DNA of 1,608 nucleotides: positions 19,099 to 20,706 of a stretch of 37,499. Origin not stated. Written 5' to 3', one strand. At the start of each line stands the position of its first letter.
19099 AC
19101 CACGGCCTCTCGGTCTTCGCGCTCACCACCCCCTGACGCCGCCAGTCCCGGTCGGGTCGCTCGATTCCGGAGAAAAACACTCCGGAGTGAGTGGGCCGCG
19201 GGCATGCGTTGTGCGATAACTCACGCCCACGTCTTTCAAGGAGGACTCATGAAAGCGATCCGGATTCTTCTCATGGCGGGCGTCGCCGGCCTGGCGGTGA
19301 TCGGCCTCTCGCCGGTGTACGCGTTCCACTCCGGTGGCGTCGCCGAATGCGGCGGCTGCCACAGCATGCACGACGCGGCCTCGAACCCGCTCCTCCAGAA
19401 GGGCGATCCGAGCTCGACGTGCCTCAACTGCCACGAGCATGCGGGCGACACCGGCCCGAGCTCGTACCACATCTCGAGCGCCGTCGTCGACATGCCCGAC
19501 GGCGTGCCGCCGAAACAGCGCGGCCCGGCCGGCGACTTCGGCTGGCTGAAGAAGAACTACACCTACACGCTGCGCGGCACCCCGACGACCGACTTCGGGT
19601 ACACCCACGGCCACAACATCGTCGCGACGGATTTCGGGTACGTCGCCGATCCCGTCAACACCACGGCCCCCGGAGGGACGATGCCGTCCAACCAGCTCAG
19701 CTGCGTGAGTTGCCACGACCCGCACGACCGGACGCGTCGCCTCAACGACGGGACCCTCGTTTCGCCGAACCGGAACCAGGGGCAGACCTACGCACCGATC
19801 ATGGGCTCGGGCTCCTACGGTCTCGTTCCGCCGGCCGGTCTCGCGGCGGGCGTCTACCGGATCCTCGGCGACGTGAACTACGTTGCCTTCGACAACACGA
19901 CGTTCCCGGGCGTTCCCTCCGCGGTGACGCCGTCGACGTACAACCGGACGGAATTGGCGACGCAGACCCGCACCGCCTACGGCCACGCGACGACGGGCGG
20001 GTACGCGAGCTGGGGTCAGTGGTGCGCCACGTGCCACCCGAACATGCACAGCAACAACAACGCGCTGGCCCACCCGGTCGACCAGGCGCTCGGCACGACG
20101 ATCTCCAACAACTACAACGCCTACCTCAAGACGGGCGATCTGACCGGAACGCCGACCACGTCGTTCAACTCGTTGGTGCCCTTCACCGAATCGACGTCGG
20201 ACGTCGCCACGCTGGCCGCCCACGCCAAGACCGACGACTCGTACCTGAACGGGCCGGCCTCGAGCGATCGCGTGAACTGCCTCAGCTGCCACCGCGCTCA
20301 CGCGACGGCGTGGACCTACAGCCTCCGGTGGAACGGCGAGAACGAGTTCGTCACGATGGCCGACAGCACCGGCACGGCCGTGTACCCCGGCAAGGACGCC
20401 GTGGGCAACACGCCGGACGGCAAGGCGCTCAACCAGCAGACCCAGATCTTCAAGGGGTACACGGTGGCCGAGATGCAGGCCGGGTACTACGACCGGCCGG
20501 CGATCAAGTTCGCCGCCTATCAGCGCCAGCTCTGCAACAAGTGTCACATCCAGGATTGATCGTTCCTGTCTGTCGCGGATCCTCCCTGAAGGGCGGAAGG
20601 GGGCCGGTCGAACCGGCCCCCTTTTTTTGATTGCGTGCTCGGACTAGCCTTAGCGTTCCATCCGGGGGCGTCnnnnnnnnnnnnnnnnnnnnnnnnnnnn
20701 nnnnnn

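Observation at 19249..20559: OmcS homologue keeps all six heme sites and the inter-subunit ligand histidine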

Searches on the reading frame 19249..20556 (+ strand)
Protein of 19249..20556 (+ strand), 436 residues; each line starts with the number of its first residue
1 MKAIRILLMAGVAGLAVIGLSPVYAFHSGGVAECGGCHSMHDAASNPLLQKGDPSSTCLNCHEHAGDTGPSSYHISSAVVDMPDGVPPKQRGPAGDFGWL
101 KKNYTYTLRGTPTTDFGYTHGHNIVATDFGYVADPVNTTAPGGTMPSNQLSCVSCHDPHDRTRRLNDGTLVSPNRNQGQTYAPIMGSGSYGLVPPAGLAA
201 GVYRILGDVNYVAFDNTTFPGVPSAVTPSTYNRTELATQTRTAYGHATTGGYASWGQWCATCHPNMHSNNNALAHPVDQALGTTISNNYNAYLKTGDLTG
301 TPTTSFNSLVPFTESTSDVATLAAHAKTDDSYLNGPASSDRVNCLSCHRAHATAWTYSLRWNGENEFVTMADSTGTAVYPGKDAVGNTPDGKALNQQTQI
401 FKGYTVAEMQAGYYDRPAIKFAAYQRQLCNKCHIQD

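Call 3: search_solved_structures(query=window:19249-20556:+, show_alignments=3, max_evalue=0.01)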
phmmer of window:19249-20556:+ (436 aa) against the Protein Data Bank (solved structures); distinct sequences matched with E-value up to 0.01: 1.
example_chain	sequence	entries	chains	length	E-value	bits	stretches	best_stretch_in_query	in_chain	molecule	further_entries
6ef8_A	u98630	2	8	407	1.1e-106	360.6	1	26-436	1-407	C-type cytochrome OmcS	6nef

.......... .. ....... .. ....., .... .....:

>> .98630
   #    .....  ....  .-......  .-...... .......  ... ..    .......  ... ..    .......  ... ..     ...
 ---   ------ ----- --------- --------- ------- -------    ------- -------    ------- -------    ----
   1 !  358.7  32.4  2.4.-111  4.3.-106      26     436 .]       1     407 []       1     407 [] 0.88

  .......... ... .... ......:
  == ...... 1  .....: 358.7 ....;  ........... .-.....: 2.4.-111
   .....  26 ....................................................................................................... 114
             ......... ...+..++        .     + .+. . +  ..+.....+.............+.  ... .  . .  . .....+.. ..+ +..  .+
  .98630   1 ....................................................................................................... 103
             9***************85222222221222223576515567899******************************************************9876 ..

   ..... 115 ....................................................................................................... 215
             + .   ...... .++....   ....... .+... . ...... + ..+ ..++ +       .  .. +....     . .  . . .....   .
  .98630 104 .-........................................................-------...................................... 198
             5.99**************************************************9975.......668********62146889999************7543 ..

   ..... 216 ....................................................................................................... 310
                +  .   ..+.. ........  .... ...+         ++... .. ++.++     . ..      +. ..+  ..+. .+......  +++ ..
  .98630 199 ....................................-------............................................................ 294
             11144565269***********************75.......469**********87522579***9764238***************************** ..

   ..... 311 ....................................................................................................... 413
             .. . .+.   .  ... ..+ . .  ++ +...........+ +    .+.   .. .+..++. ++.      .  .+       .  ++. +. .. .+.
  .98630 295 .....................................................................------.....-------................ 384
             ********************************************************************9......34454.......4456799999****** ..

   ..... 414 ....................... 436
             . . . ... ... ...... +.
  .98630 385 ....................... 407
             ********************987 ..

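Call 4: search_protein_families(library=pfam, proteins=[window:19249-20556:+], max_evalue=0.01)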
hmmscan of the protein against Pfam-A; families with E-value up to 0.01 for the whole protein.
window:19249-20556:+ (436 aa): 4 families
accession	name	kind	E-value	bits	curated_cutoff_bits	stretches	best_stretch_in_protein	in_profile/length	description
PF09699.15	Paired_CXXCH_1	-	1.5e-11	44.2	20.6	1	32-64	7-38/41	Doubled CXXCH motif (Paired_CXXCH_1)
PF14522.11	Cytochrome_C7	-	8.7e-07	29.1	24.8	0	31-64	13-50/67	Cytochrome c7 and related cytochrome c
PF14537.11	Cytochrom_c3_2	-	2.3e-06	28.4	25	0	334-356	50-72/79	Cytochrome c3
PF22113.1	Mtrc-MtrF_II-IV_dom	-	0.0034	17.4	30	0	32-163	7-95/176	Outer membrane cytochrome MtrC/MtrF-like, domains II/IV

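Call 22: find_homologous_proteins(query=window:19249-20556:+, max_evalue=0.00001)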
Query window:19249-20556:+ (436 aa): 2562 proteins with E <= 0.00001 among 8000 candidates; the best 120 are listed.
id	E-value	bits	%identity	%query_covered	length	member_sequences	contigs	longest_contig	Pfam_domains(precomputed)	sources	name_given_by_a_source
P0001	0.0e+0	1022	100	100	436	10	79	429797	PF09699.16,PF14537.12,PF14522.12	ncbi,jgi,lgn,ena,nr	ncbi:MAG TPA: hypothetical protein VMR65_02375 [Candidatus Sulfotelmatobacter sp.]|jgi:predicted CXX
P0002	7.8e-232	788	99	79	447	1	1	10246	PF09699.16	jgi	-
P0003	3.1e-231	786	78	100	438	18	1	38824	PF09699.16,PF14537.12,PF14522.12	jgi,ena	-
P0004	1.7e-230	784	76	100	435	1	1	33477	PF09699.16,PF14537.12,PF14522.12,PF22113.2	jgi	jgi:predicted CXXCH cytochrome family protein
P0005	1.3e-228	777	76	100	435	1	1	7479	PF09699.16,PF14537.12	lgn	-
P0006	1.6e-228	777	78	100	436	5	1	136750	PF09699.16,PF14537.12,PF14522.12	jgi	jgi:predicted CXXCH cytochrome family protein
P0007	1.6e-219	747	74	100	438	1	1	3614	PF09699.16,PF14537.12,PF14522.12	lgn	-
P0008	9.5e-217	738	73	100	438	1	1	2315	PF09699.16,PF14537.12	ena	-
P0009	4.1e-210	716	71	100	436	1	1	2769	PF09699.16,PF14537.12,PF14522.12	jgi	jgi:predicted CXXCH cytochrome family protein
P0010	1.8e-208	711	70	100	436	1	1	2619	PF09699.16,PF14537.12,PF14522.12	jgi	jgi:predicted CXXCH cytochrome family protein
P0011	5.5e-205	700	70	100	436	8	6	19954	PF09699.16,PF14537.12,PF14522.12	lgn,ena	-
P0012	4.1e-203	693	69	99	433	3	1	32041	PF09699.16,PF14537.12,PF14522.12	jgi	jgi:predicted CXXCH cytochrome family protein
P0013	6.2e-198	676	69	100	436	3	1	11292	PF09699.16,PF14537.12,PF14522.12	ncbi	-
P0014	1.4e-184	632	65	94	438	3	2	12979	PF09699.16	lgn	-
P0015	4.1e-182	624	63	100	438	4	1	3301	PF09699.16,PF14537.12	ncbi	-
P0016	2.7e-155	536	59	100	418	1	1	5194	PF09699.16,PF14537.12,PF14522.12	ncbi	-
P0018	2.1e-154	533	58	100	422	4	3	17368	PF09699.16,PF14522.12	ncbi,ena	-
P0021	6.1e-153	528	58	100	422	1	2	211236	PF09699.16,PF14522.12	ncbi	-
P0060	1.2e-148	514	58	95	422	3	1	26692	PF09699.16,PF14537.12,PF14522.12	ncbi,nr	ncbi:MAG: cytochrome C [Candidatus Rokubacteria bacterium]|nr:cytochrome C [Candidatus Rokubacteria 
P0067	3.9e-148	512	58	95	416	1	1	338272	PF09699.16,PF14522.12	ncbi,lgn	-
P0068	4.5e-148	512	55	99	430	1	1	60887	PF09699.16,PF14537.12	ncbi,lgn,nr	ncbi:MAG TPA: cytochrome c3 family protein [Candidatus Polarisedimenticolia bacterium]|nr:cytochrome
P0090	3.5e-146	506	55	100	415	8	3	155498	PF09699.16,PF14537.12,PF14522.12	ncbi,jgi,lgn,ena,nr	ncbi:MAG TPA: hypothetical protein PLN93_05760 [Vicinamibacterales bacterium]|nr:hypothetical protei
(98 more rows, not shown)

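Call 27: find_encoding_contigs(protein=P0001, flank=10000, max_places=6)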
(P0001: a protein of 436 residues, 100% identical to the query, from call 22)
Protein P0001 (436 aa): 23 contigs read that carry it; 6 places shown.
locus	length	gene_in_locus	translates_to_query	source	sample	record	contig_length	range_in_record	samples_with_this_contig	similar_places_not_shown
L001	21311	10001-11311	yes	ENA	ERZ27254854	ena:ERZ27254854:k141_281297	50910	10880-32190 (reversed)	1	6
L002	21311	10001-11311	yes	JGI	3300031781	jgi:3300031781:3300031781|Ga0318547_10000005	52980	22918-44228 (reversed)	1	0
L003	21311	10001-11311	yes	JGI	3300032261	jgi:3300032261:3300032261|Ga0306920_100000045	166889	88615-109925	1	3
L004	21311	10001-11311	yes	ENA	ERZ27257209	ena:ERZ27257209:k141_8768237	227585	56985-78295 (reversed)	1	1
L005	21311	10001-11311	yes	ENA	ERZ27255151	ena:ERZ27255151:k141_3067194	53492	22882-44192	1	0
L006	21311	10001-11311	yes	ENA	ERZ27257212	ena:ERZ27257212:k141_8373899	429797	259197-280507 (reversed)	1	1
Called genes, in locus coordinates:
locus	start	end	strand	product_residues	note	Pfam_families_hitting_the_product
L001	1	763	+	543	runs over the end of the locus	PF00005:ABC_tran, PF00006:ATP-synt_ab (faint), PF02463:SMC_N (faint), PF13304:AAA_21 (faint), PF13401:AAA_22 (faint), PF13476:AAA_23 (faint), PF12848:ABC_tran_Xtn, PF00005:ABC_tran, +1 more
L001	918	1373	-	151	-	PF04945:YHS (faint)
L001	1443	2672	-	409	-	PF12704:MacB_PCD, PF02687:FtsX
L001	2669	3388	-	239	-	PF00005:ABC_tran, PF02463:SMC_N (weak), PF13304:AAA_21 (faint)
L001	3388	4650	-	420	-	PF25917:BSH_RND, PF25973:BSH_CzcB, PF25876:HH_MFP_RND (weak), PF25954:Beta-barrel_RND_2, PF25990:Beta-barrel_YknX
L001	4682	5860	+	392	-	PF02646:RmuC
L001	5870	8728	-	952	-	PF08487:VIT, PF13757:VIT_2, PF05762:VWA_CoxE (weak), PF00092:VWA, PF13519:VWA_2, PF13768:VWA_3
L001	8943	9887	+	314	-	-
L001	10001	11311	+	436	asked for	PF09699:Paired_CXXCH_1 (faint), PF14522:Cytochrome_C7 (faint), PF14537:Cytochrom_c3_2 (faint)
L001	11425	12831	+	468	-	PF10282:Lactonase (weak), PF21783:YNCE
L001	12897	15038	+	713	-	-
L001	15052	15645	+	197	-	PF05643:GNA1162-like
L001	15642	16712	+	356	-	-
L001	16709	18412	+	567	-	PF13145:Rotamase_2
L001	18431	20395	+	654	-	-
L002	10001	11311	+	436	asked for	PF09699:Paired_CXXCH_1 (faint), PF14522:Cytochrome_C7 (faint), PF14537:Cytochrom_c3_2 (faint)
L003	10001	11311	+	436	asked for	PF09699:Paired_CXXCH_1 (faint), PF14522:Cytochrome_C7 (faint), PF14537:Cytochrom_c3_2 (faint)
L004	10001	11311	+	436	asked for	PF09699:Paired_CXXCH_1 (faint), PF14522:Cytochrome_C7 (faint), PF14537:Cytochrom_c3_2 (faint)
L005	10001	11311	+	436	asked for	PF09699:Paired_CXXCH_1 (faint), PF14522:Cytochrome_C7 (faint), PF14537:Cytochrom_c3_2 (faint)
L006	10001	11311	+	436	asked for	PF09699:Paired_CXXCH_1 (faint), PF14522:Cytochrome_C7 (faint), PF14537:Cytochrom_c3_2 (faint)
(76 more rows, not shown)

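Call 46: predict_structure(alignment_id=A1)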
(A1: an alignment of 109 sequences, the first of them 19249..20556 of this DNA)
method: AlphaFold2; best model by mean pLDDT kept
length: 436 residues; sequences in the alignment: 109
mean_pLDDT: 88.9   pTM: 0.86
mean pLDDT of the five models: 88.9, 88.5, 85.1, 84.3, 82.2
residues with pLDDT >= 90: 316; 70-90: 80; 50-70: 16; < 50: 24
segments of 3 or more residues with pLDDT < 50: 22-35, 40-47
pLDDT, mean of each block of 10 residues (from residue 1): 92 78 46 51 52 91 93 92 97 96 94 95 95 94 92 85 92 89 89 93 87 84 94 97 96 92 78 69 95 94 96 96 98 98 93 95 91 98 97 94 97 97 91 69
secondary structure, 60 per line:
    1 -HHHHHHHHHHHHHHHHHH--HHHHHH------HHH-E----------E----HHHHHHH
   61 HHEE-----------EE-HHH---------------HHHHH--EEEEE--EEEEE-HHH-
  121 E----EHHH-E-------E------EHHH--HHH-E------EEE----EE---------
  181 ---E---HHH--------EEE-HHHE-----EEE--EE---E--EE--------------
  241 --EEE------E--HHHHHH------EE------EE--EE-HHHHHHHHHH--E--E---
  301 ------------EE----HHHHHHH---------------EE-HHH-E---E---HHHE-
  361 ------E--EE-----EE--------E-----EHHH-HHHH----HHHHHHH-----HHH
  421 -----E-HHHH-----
elements in order: H2-19 H22-27 H54-62 H97-101 E104-108 E111-115 E163-165 E199-201 E212-214 E243-245 H255-260 H282-291 H319-325 H398-401 H406-412 H428-431

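Call 48: search_protein_families(library=ncbifam, proteins=[window:19249-20556:+], max_evalue=0.001)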
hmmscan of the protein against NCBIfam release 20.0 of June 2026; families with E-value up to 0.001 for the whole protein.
window:19249-20556:+ (436 aa): 4 families
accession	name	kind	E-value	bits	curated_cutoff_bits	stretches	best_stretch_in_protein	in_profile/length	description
TIGR01905.1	paired_CXXCH_1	subfamily_domain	5.9e-11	42.1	25.2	1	32-65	7-39/41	doubled CXXCH domain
TIGR03508.1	decahem_SO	subfamily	7.6e-08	32.1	192.2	0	32-66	144-223/258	DmsE family decaheme c-type cytochrome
NF041028.1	decahem_GSU2203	exception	2.3e-06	27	325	0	27-64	218-254/317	GSU2203 family decaheme c-type cytochrome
TIGR03153.1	cytochr_NrfH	equivalog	2.7e-05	24.2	134.2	0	9-64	7-61/138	cytochrome c nitrite reductase small subunit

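Call 49: fold_search(model_id=the predicted structure, library=pdb)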
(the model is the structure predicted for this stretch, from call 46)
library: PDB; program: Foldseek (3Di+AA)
matches with E <= 10: 1; with E <= 0.001: 1
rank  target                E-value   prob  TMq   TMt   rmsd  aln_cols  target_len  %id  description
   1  6ef8_A                1.6e-43  1.00  0.82  0.88   2.9       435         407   48  Cryo-EM of the OmcS nanowires from Geobacter sulfurreducens (released 2019-04-10)

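Call 50: list_cluster_members(proteins=[P0001, P0003, P0006, P0011, P0013, P0015, P0016, P0018, P0021, P0067])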
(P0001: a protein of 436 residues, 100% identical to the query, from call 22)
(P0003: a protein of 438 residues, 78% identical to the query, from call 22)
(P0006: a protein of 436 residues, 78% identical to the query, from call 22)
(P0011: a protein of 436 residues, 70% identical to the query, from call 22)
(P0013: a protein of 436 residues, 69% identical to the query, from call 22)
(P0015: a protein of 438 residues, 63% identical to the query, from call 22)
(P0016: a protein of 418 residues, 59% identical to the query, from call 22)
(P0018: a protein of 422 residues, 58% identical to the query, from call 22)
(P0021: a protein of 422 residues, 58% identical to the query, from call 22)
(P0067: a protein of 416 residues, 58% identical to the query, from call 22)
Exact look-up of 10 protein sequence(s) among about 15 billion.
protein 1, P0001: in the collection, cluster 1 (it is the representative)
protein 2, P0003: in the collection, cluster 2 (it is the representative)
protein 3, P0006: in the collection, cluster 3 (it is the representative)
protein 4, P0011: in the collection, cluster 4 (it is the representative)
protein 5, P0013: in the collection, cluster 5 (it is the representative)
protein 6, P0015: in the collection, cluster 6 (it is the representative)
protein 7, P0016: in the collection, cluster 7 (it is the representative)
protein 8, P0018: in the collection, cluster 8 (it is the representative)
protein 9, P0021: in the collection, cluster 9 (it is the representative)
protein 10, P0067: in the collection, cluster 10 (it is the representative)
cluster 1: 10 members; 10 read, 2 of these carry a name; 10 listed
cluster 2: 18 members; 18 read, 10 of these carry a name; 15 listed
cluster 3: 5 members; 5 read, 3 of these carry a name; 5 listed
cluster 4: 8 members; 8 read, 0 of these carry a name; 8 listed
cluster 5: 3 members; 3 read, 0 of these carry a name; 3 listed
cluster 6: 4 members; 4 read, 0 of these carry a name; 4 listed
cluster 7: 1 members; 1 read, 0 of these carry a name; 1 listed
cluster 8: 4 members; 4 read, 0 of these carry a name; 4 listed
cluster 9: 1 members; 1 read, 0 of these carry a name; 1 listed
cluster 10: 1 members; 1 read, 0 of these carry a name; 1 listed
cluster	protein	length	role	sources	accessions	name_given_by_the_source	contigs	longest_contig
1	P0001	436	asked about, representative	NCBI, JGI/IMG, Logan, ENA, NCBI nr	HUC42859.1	MAG TPA: hypothetical protein VMR65_02375 [Candidatus Sulfotelmatobacter sp.] | predicted CXXCH cytochrome family protein | hypothetical protein [Candidatus Sulfotelmatobacter sp.]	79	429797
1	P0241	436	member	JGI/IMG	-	predicted CXXCH cytochrome family protein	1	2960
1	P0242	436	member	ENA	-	-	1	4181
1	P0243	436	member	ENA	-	-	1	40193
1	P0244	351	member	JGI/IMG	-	-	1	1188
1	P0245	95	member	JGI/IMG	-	-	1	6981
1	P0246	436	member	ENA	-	-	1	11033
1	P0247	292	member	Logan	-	-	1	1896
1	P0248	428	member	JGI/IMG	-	-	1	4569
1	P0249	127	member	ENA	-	-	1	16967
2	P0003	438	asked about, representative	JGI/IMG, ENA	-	-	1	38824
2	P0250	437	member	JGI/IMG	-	predicted CXXCH cytochrome family protein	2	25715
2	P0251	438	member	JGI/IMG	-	predicted CXXCH cytochrome family protein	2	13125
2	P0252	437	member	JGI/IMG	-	predicted CXXCH cytochrome family protein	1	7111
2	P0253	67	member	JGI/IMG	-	hypothetical protein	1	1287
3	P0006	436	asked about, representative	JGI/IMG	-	predicted CXXCH cytochrome family protein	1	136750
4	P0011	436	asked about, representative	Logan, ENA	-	-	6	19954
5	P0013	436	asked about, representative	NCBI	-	-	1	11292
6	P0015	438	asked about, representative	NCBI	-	-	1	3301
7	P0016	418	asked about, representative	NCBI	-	-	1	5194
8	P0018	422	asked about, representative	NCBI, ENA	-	-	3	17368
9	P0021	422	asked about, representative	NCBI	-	-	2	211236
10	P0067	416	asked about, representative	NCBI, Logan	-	-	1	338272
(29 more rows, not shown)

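Call 58: search_protein_representatives(protein=window:19249-20556:+)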
Query: 436 residues. Proteins with E-value up to 0.001 (for the whole library): 534; up to 1e-10: 362; up to 1e-30: 178. The best 150 are listed.
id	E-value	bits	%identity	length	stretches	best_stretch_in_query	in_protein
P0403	1.3e-141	489.0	78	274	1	1-270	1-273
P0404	3.4e-135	467.9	54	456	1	1-436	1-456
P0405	7.6e-121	420.6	51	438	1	2-436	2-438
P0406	5.2e-114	398.0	50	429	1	1-436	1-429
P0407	3.1e-97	342.8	50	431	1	7-436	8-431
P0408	5.7e-97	341.9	49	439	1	11-436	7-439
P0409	8.3e-97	341.4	50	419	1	5-436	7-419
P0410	2.0e-94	333.5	56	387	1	82-380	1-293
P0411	1.8e-93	330.4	49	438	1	6-434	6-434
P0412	1.9e-89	317.1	49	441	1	17-436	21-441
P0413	1.1e-88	314.5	51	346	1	1-319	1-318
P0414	2.2e-86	307.0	51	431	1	7-436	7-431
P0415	4.1e-85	302.8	53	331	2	85-369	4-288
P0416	4.5e-85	302.7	48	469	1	12-436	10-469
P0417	4.7e-85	302.6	53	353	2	236-436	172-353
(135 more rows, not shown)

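Call 75: find_encoding_contigs(protein=P0068, flank=10000, max_places=1)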
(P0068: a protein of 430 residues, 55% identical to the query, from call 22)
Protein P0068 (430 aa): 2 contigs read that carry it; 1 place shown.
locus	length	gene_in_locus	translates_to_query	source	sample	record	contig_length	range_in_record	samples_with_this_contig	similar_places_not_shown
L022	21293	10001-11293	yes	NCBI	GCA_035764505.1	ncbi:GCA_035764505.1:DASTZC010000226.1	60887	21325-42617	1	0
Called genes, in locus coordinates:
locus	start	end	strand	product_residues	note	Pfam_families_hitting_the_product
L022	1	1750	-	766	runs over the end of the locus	PF00390:malic, PF03949:Malic_M, PF01515:PTA_PTB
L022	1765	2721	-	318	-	PF01063:Aminotran_4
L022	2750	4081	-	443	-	PF02550:AcetylCoA_hydro, PF13336:AcetylCoA_hyd_C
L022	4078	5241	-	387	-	PF05222:AlaDh_PNT_N, PF02826:2-Hacid_dh_C (faint), PF01262:AlaDh_PNT_C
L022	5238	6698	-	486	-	PF02775:TPP_enzyme_C, PF01558:POR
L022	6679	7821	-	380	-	PF01855:POR_N, PF17147:PFOR_II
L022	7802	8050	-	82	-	PF14697:Fer4_21 (weak), PF00037:Fer4 (weak), PF12797:Fer4_2 (faint), PF12837:Fer4_6 (faint), PF13237:Fer4_10 (faint), PF12838:Fer4_7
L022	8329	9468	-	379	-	PF04055:Radical_SAM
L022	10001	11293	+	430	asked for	PF09699:Paired_CXXCH_1 (faint), PF14537:Cytochrom_c3_2 (faint)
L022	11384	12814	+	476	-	PF21783:YNCE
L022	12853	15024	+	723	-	-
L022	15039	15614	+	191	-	PF05643:GNA1162-like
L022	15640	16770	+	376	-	-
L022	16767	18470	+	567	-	PF13145:Rotamase_2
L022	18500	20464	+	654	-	-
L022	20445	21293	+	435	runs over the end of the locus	PF14522:Cytochrome_C7 (faint), PF09699:Paired_CXXCH_1, PF14537:Cytochrom_c3_2 (weak), PF09699:Paired_CXXCH_1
